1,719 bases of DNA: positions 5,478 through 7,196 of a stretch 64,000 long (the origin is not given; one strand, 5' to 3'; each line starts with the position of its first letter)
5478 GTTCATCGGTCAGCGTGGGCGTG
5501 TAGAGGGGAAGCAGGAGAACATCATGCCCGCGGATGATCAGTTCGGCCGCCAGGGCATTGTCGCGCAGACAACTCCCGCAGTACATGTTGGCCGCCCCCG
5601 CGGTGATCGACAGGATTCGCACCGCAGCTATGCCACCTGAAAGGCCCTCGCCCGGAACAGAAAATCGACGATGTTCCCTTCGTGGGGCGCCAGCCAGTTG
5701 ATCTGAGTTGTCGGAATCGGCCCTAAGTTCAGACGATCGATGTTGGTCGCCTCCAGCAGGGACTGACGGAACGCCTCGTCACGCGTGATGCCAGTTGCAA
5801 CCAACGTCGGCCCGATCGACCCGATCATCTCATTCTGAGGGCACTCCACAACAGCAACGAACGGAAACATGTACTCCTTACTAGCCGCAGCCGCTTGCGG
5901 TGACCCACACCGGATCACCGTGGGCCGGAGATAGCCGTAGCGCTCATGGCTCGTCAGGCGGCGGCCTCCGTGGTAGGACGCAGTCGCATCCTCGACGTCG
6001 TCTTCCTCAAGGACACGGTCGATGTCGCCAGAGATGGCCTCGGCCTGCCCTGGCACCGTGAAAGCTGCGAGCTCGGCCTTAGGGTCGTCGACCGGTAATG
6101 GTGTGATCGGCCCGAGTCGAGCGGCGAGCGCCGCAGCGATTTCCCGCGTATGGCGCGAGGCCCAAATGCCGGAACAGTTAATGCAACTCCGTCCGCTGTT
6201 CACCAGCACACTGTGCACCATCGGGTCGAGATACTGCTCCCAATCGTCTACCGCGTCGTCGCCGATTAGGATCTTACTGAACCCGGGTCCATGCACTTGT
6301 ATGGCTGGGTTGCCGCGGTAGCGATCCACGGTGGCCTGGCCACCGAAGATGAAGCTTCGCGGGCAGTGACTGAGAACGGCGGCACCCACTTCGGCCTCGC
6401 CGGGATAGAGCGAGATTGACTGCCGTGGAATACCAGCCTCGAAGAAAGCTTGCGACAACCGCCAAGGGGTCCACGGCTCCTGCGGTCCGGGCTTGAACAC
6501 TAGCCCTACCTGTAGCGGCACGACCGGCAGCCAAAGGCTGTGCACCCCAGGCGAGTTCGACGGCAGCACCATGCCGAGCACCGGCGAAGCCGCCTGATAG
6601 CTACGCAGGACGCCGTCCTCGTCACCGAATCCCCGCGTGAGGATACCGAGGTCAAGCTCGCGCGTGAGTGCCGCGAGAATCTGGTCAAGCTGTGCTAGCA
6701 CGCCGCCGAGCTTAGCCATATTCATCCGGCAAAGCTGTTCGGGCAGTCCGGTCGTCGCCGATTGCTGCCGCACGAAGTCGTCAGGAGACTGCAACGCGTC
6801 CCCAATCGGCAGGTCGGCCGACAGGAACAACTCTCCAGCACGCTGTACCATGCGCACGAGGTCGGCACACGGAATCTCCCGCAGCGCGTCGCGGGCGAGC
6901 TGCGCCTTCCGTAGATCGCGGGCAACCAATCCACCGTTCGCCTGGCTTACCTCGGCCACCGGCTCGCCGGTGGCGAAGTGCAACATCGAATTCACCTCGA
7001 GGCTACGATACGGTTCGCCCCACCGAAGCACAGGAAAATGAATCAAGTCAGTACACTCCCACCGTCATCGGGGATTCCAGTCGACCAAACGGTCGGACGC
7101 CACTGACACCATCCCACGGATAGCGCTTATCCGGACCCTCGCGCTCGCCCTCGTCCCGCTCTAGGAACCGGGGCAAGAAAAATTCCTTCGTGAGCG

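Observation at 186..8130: Five-gene operon of unknown product: adenylating enzyme, ALDH-superfamily protein, CxxC glycosyltransferase and a MacB-type ABC exporter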

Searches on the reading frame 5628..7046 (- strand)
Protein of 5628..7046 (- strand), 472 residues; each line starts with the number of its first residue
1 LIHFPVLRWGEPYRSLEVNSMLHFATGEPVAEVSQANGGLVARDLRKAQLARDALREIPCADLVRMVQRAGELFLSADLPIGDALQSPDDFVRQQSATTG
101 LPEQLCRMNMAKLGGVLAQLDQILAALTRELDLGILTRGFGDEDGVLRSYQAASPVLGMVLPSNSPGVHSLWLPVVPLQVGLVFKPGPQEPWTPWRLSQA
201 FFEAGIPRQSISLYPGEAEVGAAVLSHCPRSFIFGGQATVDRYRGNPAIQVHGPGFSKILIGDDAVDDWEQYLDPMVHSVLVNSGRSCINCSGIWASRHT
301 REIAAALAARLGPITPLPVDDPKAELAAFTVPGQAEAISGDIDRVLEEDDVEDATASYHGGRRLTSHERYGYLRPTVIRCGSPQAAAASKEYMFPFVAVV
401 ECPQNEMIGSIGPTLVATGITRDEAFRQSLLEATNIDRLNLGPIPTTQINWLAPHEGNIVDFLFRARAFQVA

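Call 4: search_protein_families(library=pfam, proteins=[window:5628-7046:-], max_evalue=0.01)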
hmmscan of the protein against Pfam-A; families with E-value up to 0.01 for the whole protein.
window:5628-7046:- (472 aa): 1 family
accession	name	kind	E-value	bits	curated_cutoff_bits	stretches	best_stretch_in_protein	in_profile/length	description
PF00171.27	Aldedh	-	5.1e-18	65.3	23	1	24-404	14-381/461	Aldehyde dehydrogenase family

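Call 5: search_protein_families(library=ncbifam, proteins=[window:5628-7046:-], max_evalue=0.01)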
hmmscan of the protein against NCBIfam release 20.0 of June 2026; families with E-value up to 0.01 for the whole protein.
window:5628-7046:- (472 aa): 12 families
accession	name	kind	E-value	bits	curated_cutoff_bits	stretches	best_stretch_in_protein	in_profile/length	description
NF009725.0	PRK13252.1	equivalog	1e-08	34.1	593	1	181-403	172-397/488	betaine-aldehyde dehydrogenase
TIGR01722.1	MMSDH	subfamily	2.7e-08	32.9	448.5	1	150-402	133-389/477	CoA-acylating methylmalonate-semialdehyde dehydrogenase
NF006916.0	PRK09407.1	equivalog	1.7e-06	27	521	1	23-403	40-407/526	succinic semialdehyde dehydrogenase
TIGR01804.1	BADH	equivalog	2.8e-06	26.1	668.6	1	158-402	138-388/467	betaine-aldehyde dehydrogenase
NF045736.1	PaDhStyDRhodo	equivalog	8.1e-06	24.6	800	1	149-400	137-392/479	phenylacetaldehyde dehydrogenase StyD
TIGR03216.1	OH_muco_semi_DH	equivalog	1.6e-05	23.8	693.25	1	25-401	22-394/481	2-hydroxymuconic semialdehyde dehydrogenase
NF045735.1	PaDhStyDPseudo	equivalog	1.7e-05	23.7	850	1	153-342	146-344/483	phenylacetaldehyde dehydrogenase StyD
NF006992.0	PRK09457.1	subfamily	0.00013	20.8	514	1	182-330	165-318/487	succinylglutamate-semialdehyde dehydrogenase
TIGR02299.1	HpaE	equivalog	0.00014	20.5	638.35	1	153-401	135-392/488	5-carboxymethyl-2-hydroxymuconate semialdehyde dehydrogenase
NF002852.0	PRK03137.1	subfamily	0.0014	17.5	648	1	182-402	202-426/514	L-glutamate gamma-semialdehyde dehydrogenase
NF042993.1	AlphKGSA_gudD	equivalog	0.0017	17.2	770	1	144-403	131-396/481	alpha-ketoglutaric semialdehyde dehydrogenase GucD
TIGR03240.1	arg_catab_astD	equivalog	0.002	17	579.3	1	179-289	160-276/484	succinylglutamate-semialdehyde dehydrogenase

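Call 9: search_solved_structures(query=window:5628-7046:-, max_evalue=0.01, show_alignments=1)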
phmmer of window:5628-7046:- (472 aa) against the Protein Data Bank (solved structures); distinct sequences matched with E-value up to 0.01: 72 (the best 60 are shown).
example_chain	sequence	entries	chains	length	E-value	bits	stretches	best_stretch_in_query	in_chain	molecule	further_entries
3b4w_A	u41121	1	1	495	2.7e-13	52.8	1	174-404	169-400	Aldehyde dehydrogenase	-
4qet_A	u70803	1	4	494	1.7e-09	40.2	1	155-404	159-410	Aldehyde dehydrogenase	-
5gtk_A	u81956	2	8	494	2.9e-09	39.5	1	155-404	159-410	Betaine-aldehyde dehydrogenase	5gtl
4qf6_A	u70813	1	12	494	2.9e-09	39.5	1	155-404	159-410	Aldehyde dehydrogenase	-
5gt6_A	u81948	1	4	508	3.1e-09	39.4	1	155-404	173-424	Betaine-aldehyde dehydrogenase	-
4pz2_A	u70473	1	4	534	5.5e-09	38.6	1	155-401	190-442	ZmALDH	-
4lih_A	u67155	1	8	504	5.6e-07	32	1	156-401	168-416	Gamma-glutamyl-gamma-aminobutyraldehyde dehydrogenase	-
6b4r_A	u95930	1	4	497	1.8e-06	30.3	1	156-406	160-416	KauB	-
4o6r_A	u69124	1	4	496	2.4e-06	29.9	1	147-404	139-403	Aldehyde Dehydrogenase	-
4e4g_A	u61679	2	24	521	3.2e-06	29.5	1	151-329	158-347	Methylmalonate-semialdehyde dehydrogenase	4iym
4go3_A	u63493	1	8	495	5.2e-06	28.8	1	155-407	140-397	Putative gamma-hydroxymuconic semialdehyde dehydrogenase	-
4go4_A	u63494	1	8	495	5.3e-06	28.7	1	155-407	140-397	Putative gamma-hydroxymuconic semialdehyde dehydrogenase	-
5iuu_A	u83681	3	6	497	7.9e-06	28.2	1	156-400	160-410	Aldehyde dehydrogenase family protein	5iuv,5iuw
7uyy_A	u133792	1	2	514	9.4e-06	27.9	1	155-403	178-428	Aldehyde dehydrogenase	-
6wsa_A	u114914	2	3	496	9.6e-06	27.9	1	174-401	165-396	NAD/NADP-dependent betaine aldehyde dehydrogenase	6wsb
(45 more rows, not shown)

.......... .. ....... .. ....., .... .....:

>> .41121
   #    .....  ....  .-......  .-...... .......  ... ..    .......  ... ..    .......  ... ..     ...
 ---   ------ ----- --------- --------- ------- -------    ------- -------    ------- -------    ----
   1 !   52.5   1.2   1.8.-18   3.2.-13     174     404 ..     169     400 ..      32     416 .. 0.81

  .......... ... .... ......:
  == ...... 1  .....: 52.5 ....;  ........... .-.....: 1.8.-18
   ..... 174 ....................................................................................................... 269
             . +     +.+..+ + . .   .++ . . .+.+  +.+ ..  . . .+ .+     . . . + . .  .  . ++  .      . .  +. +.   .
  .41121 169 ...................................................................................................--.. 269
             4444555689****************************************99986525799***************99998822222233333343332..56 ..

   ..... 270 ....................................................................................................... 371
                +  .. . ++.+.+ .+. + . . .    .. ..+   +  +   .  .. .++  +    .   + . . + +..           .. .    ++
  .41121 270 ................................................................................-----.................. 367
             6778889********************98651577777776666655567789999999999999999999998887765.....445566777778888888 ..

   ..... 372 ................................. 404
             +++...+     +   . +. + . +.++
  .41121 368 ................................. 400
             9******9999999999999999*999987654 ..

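Call 28: search_dna_similar(query=window:5628-7046:-, collection=plasmids, mode=protein, max_rows=15, max_evalue=1e-10)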
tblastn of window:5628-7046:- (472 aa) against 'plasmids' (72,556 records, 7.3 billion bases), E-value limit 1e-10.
Records with a match: 20; places in all: 20; records where one place covers at least 80% of the query: 17.
Best place of each record, by identity: <60% 20.
By first word of the organism name: Streptomyces 9; Pantoea 4; Streptantibioticus 2; Burkholderia 1; Halalkalicoccus 1; Halomarina 1; Escherichia 1; Rhodococcus 1.
By predicted mobility (MOB-suite, as given by PLSDB): non-mobilizable 14; mobilizable 4; conjugative 2.
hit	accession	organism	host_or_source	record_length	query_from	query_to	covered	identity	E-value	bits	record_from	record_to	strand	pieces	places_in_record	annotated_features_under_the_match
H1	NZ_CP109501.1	Streptomyces sp. NBC_01426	-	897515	2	469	99%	29.8%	2e-32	138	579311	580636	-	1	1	aldehyde dehydrogenase family protein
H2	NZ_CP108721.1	Streptomyces sp. NBC_00998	-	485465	1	469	99%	28.1%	1e-26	121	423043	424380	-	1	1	aldehyde dehydrogenase family protein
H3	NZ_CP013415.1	Burkholderia ubonensis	soil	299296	26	467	94%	28.3%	9e-28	124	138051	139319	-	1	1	aldehyde dehydrogenase family protein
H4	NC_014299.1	Halalkalicoccus jeotgali B3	-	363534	2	469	99%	25.6%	4e-25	116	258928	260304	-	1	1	aldehyde dehydrogenase family protein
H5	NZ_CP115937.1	Streptomyces goshikiensis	microorganism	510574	39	472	92%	26.5%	1e-21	106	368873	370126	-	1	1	aldehyde dehydrogenase family protein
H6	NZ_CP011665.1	Streptomyces sp. Mg1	-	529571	39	472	92%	26.5%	2e-21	105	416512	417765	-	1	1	aldehyde dehydrogenase family protein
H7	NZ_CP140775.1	Streptomyces goshikiensis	cell culture,soil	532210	39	472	92%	26.5%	2e-21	105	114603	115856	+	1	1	aldehyde dehydrogenase family protein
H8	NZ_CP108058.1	Streptomyces goshikiensis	-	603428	39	472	92%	26.5%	2e-21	105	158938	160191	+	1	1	aldehyde dehydrogenase family protein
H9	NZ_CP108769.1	Streptomyces goshikiensis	-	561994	39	472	92%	26.5%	2e-21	105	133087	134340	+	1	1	aldehyde dehydrogenase family protein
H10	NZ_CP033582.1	Streptomyces sp. ADI95-16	-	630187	39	472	92%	26.5%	2e-21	105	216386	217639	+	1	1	aldehyde dehydrogenase family protein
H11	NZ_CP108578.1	Streptomyces goshikiensis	-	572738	39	472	92%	26.5%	4e-21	104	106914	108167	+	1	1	aldehyde dehydrogenase family protein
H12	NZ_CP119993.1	Halomarina sp. PSR21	cell culture,saline soil from Tarim ...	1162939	53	470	89%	27.3%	1e-32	139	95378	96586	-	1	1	record has no annotation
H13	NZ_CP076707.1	Escherichia coli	-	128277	14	472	97%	24.2%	2e-22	108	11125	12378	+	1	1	aldehyde dehydrogenase family protein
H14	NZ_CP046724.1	Pantoea agglomerans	pure culture,cherry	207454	28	471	94%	23.8%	1e-18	97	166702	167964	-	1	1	aldehyde dehydrogenase family protein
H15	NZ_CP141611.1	Pantoea agglomerans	cell culture,hydroalcoholic extract of ...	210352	28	471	94%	23.8%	1e-18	97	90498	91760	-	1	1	aldehyde dehydrogenase family protein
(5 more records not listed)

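Call 29: get_annotated_region(hit=H14, flank=9000)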
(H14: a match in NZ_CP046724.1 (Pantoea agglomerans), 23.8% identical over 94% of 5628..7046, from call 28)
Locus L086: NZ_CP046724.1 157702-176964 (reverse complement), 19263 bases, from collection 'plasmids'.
description: Pantoea agglomerans strain ASB05 plasmid pASB05p2, complete sequence
organism: Pantoea agglomerans (NCBI taxid 549)
taxonomy: Bacteria; Pseudomonadota; Gammaproteobacteria; Enterobacterales; Erwiniaceae; Pantoea; Pantoea agglomerans
host: -; source: pure culture,cherry; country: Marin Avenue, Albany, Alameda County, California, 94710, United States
typing (MOB-suite, as given by PLSDB): non-mobilizable; replicon rep_cluster_807
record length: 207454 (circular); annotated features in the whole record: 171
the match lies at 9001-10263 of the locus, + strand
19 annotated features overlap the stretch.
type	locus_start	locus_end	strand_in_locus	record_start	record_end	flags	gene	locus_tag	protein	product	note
CDS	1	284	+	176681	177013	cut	-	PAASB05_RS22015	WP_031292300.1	type II toxin-antitoxin system RelE/ParE family toxin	-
CDS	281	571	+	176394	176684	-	-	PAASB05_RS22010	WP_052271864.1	XRE family transcriptional regulator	-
CDS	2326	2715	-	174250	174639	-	-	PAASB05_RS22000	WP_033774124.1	VOC family protein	-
CDS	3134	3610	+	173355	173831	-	-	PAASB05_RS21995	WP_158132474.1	PhzA/PhzB family protein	GO:0017000 - antibiotic biosynthetic process [Evidence IEA]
CDS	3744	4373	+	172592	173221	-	-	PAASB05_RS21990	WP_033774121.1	isochorismatase family protein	-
CDS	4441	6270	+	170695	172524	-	-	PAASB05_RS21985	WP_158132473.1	anthranilate synthase family protein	-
CDS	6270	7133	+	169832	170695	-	-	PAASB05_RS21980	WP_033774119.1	PhzF family phenazine biosynthesis protein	GO:0009058 - biosynthetic process [Evidence IEA]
CDS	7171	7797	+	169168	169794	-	-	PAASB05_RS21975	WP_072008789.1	pyridoxine 5'-phosphate oxidase C-terminal domain-containing protein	-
CDS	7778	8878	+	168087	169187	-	-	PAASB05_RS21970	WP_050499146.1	AMP-binding protein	-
CDS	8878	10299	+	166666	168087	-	-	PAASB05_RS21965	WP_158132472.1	aldehyde dehydrogenase family protein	-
CDS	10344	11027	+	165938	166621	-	-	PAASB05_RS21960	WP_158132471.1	class I SAM-dependent methyltransferase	-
CDS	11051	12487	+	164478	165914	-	-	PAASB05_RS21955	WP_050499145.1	MFS transporter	-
CDS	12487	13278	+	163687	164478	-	-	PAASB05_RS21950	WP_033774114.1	SDR family oxidoreductase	-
CDS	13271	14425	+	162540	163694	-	-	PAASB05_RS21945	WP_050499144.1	hypothetical protein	-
CDS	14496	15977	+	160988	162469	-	-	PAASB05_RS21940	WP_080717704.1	AMP-binding protein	-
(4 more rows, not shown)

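Call 30: get_annotated_region(hit=H1, flank=8000)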
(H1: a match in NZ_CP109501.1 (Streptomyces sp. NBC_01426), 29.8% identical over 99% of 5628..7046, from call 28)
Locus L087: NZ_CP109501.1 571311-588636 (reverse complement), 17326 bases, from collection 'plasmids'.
description: Streptomyces sp. NBC_01426 plasmid unnamed1, complete sequence
organism: Streptomyces sp. NBC_01426 (NCBI taxid 2975866)
taxonomy: Bacteria; Actinomycetota; Actinomycetes; Kitasatosporales; Streptomycetaceae; Streptomyces; Streptomyces sp. NBC 01426
host: -; source: -; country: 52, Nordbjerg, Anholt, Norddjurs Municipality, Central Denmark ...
typing (MOB-suite, as given by PLSDB): non-mobilizable
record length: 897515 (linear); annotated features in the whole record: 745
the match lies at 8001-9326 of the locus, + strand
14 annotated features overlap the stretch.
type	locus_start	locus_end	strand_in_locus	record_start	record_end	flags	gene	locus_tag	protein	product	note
CDS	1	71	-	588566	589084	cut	-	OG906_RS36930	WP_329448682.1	hypothetical protein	-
CDS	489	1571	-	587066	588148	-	hisC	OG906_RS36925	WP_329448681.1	histidinol-phosphate transaminase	GO:0000105 - histidine biosynthetic process [Evidence IEA]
CDS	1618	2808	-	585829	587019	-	-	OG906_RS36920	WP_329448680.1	FAD-dependent oxidoreductase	-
CDS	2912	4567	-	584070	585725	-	-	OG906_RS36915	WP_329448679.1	isochorismate synthase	GO:0009234 - menaquinone biosynthetic process [Evidence IEA]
CDS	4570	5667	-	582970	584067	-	-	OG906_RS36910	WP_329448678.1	phenazine biosynthesis protein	-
CDS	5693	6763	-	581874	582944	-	aroF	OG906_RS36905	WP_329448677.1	3-deoxy-7-phosphoheptulonate synthase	GO:0009423 - chorismate biosynthetic process [Evidence IEA]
CDS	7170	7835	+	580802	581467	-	-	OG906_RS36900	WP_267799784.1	cyclase family protein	-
CDS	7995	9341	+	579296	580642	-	-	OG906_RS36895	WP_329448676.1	aldehyde dehydrogenase family protein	-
CDS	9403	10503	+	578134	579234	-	-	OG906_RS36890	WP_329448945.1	hypothetical protein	-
CDS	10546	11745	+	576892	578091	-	-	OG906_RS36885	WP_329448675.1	ATP-grasp domain-containing protein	-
CDS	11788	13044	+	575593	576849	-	-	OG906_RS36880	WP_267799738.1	ATP-grasp domain-containing protein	-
CDS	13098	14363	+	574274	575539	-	-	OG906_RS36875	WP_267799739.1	MFS transporter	GO:0055085 - transmembrane transport [Evidence IEA]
CDS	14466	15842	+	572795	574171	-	-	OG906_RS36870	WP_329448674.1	hypothetical protein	-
CDS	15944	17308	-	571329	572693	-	-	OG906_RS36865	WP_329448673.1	FAD-binding oxidoreductase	-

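Call 80: search_protein_families(library=padloc, proteins=[window:5628-7046:-], max_evalue=0.001)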
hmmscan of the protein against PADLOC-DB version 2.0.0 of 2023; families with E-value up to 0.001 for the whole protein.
window:5628-7046:- (472 aa): 0 families

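Call 86: search_solved_structures(query=A2, max_evalue=0.001, show_alignments=0)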
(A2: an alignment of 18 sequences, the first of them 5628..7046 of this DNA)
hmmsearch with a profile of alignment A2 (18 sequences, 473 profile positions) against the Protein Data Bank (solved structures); distinct sequences matched with E-value up to 0.001: 209 (the best 60 are shown).
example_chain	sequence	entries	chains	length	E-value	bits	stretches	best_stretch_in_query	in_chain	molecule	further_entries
4o6r_A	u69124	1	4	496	1.9e-22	82.8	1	149-412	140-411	Aldehyde Dehydrogenase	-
6b4r_A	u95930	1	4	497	1.2e-21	80.1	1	156-412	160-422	KauB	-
5iuu_A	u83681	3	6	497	4.2e-21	78.3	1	156-412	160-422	Aldehyde dehydrogenase family protein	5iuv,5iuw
4go3_A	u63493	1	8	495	7.4e-21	77.5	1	150-412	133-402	Putative gamma-hydroxymuconic semialdehyde dehydrogenase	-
4go4_A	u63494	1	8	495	7.7e-21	77.5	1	150-412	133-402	Putative gamma-hydroxymuconic semialdehyde dehydrogenase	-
3b4w_A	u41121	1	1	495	1.5e-20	76.5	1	176-412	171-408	Aldehyde dehydrogenase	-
5gtk_A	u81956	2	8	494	2.4e-19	72.5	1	155-407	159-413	Betaine-aldehyde dehydrogenase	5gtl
4qet_A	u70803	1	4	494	2.6e-19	72.4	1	155-407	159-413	Aldehyde dehydrogenase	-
5gt6_A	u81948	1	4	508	2.6e-19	72.4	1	155-407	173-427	Betaine-aldehyde dehydrogenase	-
7jso_A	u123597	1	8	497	3.5e-19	72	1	156-412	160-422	Aldehyde dehydrogenase family protein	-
4qf6_A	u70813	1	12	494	3.6e-19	71.9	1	155-407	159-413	Aldehyde dehydrogenase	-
3ty7_A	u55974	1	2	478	3e-17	65.6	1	15-432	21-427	Putative aldehyde dehydrogenase SAV2122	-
2d4e_A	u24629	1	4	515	3.2e-17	65.5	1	156-406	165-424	5-carboxymethyl-2-hydroxymuconate semialdehyde dehydrogenase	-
4pz2_A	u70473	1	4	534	4.4e-17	65.1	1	156-433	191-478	ZmALDH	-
4e4g_A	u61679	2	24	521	4.6e-17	65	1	160-403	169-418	Methylmalonate-semialdehyde dehydrogenase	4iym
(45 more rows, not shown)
